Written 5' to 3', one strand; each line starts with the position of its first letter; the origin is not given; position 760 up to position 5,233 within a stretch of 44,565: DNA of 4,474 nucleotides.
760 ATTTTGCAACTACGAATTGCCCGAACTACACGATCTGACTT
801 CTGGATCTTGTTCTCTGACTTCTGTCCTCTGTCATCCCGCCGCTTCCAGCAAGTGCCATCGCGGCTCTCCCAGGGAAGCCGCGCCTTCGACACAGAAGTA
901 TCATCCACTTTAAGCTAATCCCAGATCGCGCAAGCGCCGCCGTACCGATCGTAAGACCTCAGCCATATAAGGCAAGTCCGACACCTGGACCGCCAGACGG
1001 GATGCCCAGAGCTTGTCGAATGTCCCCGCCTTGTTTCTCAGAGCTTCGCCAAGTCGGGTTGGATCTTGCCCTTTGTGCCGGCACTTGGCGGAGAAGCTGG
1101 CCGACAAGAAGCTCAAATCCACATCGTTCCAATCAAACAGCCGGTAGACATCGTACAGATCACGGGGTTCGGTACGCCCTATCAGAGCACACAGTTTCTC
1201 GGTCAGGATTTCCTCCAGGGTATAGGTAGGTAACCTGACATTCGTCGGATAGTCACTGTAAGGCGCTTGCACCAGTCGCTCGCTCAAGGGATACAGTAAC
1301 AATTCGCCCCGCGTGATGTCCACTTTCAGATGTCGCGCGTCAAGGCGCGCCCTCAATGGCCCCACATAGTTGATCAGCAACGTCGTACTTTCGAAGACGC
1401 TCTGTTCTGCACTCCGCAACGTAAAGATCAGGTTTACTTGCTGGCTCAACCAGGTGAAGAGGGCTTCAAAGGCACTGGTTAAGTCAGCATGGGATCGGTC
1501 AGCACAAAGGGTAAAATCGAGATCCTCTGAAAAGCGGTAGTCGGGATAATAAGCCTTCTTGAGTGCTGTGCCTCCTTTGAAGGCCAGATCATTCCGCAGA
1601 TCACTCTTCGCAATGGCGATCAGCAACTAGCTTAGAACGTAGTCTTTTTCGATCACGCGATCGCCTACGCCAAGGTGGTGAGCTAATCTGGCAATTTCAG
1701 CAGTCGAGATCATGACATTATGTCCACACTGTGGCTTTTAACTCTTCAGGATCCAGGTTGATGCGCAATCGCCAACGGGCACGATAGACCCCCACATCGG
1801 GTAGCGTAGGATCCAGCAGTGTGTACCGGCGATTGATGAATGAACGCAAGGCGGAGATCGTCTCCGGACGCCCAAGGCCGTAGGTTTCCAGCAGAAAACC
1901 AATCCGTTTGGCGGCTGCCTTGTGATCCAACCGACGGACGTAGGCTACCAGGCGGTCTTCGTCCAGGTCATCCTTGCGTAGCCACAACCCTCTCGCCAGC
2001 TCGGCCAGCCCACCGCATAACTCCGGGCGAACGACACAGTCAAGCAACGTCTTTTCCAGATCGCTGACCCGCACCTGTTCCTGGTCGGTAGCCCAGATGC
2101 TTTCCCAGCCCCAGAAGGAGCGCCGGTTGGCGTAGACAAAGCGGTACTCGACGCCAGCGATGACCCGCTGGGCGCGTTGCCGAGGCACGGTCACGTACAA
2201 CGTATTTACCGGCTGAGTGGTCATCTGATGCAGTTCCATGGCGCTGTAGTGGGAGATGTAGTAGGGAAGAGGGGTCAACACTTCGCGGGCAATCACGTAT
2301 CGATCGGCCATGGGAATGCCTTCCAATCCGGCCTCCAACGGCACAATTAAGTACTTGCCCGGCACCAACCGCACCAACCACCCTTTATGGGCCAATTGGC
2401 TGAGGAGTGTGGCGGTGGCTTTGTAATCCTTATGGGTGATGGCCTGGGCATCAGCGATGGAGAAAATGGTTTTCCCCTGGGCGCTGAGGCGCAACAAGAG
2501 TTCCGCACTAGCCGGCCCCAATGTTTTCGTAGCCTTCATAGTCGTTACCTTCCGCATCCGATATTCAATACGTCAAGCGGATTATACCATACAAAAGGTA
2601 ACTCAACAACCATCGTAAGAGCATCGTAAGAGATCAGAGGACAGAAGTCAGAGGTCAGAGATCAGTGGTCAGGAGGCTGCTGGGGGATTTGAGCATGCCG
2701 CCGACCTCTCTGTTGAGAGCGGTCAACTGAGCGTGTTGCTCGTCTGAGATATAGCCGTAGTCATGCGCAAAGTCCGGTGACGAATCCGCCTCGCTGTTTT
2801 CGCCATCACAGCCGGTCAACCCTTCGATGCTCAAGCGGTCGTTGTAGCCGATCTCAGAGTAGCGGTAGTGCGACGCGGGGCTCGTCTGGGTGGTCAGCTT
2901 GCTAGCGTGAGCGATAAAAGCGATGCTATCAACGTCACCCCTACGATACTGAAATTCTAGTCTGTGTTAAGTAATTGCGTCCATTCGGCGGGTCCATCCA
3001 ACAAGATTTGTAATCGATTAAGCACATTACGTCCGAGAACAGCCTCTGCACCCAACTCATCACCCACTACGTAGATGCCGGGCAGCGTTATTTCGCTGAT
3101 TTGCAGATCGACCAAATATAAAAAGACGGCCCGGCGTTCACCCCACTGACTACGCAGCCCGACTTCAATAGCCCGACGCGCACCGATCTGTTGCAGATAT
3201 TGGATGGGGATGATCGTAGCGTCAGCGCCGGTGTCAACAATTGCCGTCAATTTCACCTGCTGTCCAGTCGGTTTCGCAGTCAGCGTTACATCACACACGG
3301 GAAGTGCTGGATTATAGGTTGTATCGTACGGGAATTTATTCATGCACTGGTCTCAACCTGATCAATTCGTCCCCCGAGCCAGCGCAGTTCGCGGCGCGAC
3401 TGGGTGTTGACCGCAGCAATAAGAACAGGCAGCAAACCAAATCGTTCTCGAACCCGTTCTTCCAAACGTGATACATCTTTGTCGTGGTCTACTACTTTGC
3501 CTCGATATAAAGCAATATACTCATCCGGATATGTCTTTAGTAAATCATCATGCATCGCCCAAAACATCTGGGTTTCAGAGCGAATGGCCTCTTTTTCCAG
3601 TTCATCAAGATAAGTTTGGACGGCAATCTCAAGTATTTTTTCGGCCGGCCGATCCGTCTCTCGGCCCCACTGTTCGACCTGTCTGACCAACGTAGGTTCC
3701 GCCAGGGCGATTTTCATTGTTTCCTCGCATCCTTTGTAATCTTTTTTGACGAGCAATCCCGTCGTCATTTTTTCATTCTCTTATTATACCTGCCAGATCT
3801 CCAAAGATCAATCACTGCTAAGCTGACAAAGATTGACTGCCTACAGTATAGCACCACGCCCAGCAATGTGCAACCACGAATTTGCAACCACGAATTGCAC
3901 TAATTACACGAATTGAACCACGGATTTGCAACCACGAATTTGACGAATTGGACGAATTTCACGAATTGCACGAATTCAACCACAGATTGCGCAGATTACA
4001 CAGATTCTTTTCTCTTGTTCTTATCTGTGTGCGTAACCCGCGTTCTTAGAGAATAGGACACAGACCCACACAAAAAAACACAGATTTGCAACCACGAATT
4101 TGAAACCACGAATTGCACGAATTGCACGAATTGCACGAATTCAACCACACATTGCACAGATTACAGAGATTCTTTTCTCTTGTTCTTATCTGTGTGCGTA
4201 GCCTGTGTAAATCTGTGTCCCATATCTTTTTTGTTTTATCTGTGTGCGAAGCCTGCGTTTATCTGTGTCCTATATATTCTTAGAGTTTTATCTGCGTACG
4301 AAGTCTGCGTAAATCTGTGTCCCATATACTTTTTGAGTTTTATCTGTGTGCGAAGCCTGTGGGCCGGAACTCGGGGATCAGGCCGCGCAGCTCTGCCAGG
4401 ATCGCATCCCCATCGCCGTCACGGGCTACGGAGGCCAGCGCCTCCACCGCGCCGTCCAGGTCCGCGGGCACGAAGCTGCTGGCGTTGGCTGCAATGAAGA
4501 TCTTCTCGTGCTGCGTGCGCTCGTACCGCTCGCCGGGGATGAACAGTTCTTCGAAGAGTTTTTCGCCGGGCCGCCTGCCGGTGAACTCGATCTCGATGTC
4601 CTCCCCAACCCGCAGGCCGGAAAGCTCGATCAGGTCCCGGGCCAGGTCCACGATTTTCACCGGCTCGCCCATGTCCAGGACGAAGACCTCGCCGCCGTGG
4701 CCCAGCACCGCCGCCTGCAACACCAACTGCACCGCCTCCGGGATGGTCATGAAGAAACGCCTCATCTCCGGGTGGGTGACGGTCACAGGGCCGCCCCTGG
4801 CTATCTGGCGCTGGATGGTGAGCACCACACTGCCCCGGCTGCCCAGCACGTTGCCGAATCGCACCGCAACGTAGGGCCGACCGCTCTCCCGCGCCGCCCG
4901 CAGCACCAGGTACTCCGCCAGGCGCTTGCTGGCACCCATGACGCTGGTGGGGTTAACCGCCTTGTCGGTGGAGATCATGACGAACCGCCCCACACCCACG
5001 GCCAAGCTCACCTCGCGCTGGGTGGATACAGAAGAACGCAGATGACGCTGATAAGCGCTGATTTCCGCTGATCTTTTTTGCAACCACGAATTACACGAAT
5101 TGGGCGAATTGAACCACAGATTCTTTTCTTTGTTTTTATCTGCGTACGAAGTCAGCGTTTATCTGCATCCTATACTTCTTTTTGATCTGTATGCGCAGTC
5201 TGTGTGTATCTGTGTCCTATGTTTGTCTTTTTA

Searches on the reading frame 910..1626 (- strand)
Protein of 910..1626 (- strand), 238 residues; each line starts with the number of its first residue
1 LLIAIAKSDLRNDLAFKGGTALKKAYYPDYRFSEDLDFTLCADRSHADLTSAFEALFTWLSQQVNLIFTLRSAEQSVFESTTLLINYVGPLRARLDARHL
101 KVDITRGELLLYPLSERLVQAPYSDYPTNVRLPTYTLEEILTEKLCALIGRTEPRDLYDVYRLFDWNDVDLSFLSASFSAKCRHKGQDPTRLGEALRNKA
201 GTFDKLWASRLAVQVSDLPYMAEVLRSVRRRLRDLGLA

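Call 17: search_protein_families(library=pfam, proteins=[window:910-1626:-])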
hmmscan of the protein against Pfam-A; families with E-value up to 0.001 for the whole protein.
window:910-1626:- (238 aa): 1 family
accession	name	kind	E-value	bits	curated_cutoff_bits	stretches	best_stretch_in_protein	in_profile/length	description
PF08843.17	AbiEii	-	9e-36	124.4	22.5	1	4-218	5-223/238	Nucleotidyl transferase AbiEii toxin, Type IV TA system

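Call 44: search_dna_similar(query=window:910-1626:-, collection=plasmids, mode=protein, max_rows=12)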
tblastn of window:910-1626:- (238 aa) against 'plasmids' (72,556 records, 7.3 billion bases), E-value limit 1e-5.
Records with a match: 47; places in all: 49; records where one place covers at least 80% of the query: 23.
Best place of each record, by identity: <60% 47.
By first word of the organism name: Halobacterium 9; Rhizobium 7; Variovorax 4; Sphingobium 3; Campylobacter 3; Rhizorhabdus 2; Sphingomonas 2; Klebsiella 2; Thermococcus 1; Candidatus 1; and 13 more.
By predicted mobility (MOB-suite, as given by PLSDB): non-mobilizable 28; conjugative 17; mobilizable 2.
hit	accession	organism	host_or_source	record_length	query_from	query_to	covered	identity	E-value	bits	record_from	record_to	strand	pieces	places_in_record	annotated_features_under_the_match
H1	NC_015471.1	Thermococcus barophilus MP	-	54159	1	224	94%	36.6%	4e-26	113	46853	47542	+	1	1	nucleotidyl transferase AbiEii/AbiGii toxin family protein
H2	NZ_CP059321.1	Rhizorhabdus wittichii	Enrichment culture,Wastewater treatment ...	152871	1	219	92%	36.9%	1e-31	129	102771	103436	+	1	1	nucleotidyl transferase AbiEii/AbiGii toxin family protein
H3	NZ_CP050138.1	Sphingomonas sp. CL5.1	-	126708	1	219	92%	36.4%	5e-32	130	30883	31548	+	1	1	nucleotidyl transferase AbiEii/AbiGii toxin family protein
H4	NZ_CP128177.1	Sphingobium baderi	mixed culture,activated sludge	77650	1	219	92%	36.4%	1e-24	138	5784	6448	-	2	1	nucleotidyl transferase AbiEii/AbiGii toxin family protein | hypothetical protein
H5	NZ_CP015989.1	Sphingobium sp. EP60837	cell culture,soil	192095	1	224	94%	35.5%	2e-30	125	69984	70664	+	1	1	nucleotidyl transferase AbiEii/AbiGii toxin family protein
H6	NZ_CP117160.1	Sphingobium sp. AntQ-1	Genomic DNA,PAH-contaminated soil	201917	2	224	94%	35.7%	2e-30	125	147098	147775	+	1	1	nucleotidyl transferase AbiEii/AbiGii toxin family protein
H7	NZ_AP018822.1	Sphingomonas bisphenolicum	-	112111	1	219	92%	36.0%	1e-30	126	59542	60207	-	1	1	nucleotidyl transferase AbiEii/AbiGii toxin family protein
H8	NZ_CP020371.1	Candidatus Thiodictyon syntrophicum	meromictic lake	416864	6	222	91%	35.7%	4e-24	107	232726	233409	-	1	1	nucleotidyl transferase AbiEii/AbiGii toxin family protein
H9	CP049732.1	Rhizobium leguminosarum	Pisum sativum,Pisum sativum nodules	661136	1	224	94%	33.9%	5e-34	135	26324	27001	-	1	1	nucleotidyl transferase AbiEii/AbiGii toxin family protein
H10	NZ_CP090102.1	Rhizobium leguminosarum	Trifolium pratense,Cell culture,Plant ...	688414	1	224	94%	32.8%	1e-15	144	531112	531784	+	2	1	nucleotidyl transferase AbiEii/AbiGii toxin family protein (x2)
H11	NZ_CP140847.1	Rhizobium johnstonii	Trifolium pratense,whole organism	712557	1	224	94%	32.6%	9e-31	126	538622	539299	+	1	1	hypothetical protein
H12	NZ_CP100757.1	Natrinema gelatinilyticum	marine sediment,sediment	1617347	1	224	94%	32.3%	9e-16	83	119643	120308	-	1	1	record has no annotation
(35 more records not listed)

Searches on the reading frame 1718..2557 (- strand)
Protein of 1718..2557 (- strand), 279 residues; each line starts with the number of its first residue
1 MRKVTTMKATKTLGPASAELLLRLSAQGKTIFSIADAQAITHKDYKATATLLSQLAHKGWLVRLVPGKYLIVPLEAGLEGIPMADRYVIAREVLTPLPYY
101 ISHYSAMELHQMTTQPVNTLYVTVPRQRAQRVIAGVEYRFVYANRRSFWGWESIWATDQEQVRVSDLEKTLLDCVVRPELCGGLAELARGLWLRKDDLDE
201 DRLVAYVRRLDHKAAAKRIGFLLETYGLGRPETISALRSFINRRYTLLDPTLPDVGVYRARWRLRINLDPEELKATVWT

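Call 17: search_protein_families(library=pfam, proteins=[window:1718-2557:-])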
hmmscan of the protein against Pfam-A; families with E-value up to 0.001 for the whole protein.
window:1718-2557:- (279 aa): 2 families
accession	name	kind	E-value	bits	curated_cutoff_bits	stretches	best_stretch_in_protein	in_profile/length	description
PF09407.15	AbiEi_1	-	2.2e-11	44.6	22.2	1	97-224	16-141/142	AbiEi antitoxin C-terminal domain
PF13338.12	AbiEi_4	-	5.3e-07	30.1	25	1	19-72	1-49/49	Transcriptional regulator, AbiEi antitoxin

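Call 76: find_encoding_contigs(protein=window:1718-2557:-, flank=2000, max_places=10)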
Protein window:1718-2557:- (279 aa): no gene with exactly this product is on record in the collection.

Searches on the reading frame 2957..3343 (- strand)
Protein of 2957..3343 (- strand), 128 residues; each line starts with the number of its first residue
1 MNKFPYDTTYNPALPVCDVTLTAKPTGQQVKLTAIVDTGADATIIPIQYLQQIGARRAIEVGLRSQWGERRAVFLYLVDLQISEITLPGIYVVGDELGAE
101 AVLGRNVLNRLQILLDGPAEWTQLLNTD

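Call 71: search_protein_families(library=pfam, proteins=[window:2957-3343:-], max_evalue=0.01)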
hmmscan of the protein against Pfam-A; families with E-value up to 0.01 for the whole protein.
window:2957-3343:- (128 aa): 4 families
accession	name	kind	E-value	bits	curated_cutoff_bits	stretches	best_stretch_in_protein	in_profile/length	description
PF13975.11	gag-asp_proteas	-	1.4e-08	35.6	28.2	1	30-110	8-92/92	gag-polyprotein putative aspartyl protease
PF00077.25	RVP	-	1.2e-05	26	20.7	1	15-115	5-100/101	Retroviral aspartyl protease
PF13650.11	Asp_protease_2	-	0.00013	23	24.3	1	30-106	8-89/90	Aspartyl protease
PF09668.16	Asp_protease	-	0.0023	18.5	26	1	29-116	18-109/109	Aspartyl protease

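Call 77: find_encoding_contigs(protein=window:2957-3343:-, flank=3000, max_places=10)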
Protein window:2957-3343:- (128 aa): 1 contig read that carries it; 1 place shown.
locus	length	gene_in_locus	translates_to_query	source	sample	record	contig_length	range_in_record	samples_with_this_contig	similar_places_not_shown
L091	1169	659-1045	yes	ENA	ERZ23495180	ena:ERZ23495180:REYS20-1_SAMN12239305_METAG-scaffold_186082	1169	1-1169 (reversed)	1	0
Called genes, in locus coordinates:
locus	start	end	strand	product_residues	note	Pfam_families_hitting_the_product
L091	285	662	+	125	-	PF18929:DUF5678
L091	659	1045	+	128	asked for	PF00077:RVP (faint), PF13975:gag-asp_proteas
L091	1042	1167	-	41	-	?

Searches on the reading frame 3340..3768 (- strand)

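Call 71: search_protein_families(library=pfam, proteins=[window:3340-3768:-], max_evalue=0.01)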
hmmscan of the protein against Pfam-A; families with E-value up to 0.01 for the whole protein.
window:3340-3768:- (142 aa): 1 family
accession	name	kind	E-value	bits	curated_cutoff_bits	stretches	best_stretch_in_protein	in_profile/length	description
PF18929.5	DUF5678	-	1.2e-07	31.9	23.2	1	75-112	1-38/49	Family of unknown function (DUF5678)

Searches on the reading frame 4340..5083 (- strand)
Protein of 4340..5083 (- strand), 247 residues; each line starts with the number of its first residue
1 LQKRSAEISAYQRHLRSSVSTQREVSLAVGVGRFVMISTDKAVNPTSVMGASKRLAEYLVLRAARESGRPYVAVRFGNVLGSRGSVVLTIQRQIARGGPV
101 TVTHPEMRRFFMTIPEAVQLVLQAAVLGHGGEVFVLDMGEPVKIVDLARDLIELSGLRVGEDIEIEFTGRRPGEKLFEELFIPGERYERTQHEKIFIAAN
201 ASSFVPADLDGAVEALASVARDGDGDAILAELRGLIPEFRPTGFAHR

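Call 17: search_protein_families(library=pfam, proteins=[window:4340-5083:-])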
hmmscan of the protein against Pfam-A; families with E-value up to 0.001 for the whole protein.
window:4340-5083:- (247 aa): 2 families
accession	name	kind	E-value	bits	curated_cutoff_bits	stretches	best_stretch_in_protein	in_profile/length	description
PF02719.21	Polysacc_synt_2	-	7.9e-73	245.6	20.2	1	24-198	113-291/293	Polysaccharide biosynthesis protein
PF01370.27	Epimerase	-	1.2e-06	28.6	20.9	1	41-131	134-234/240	NAD dependent epimerase/dehydratase family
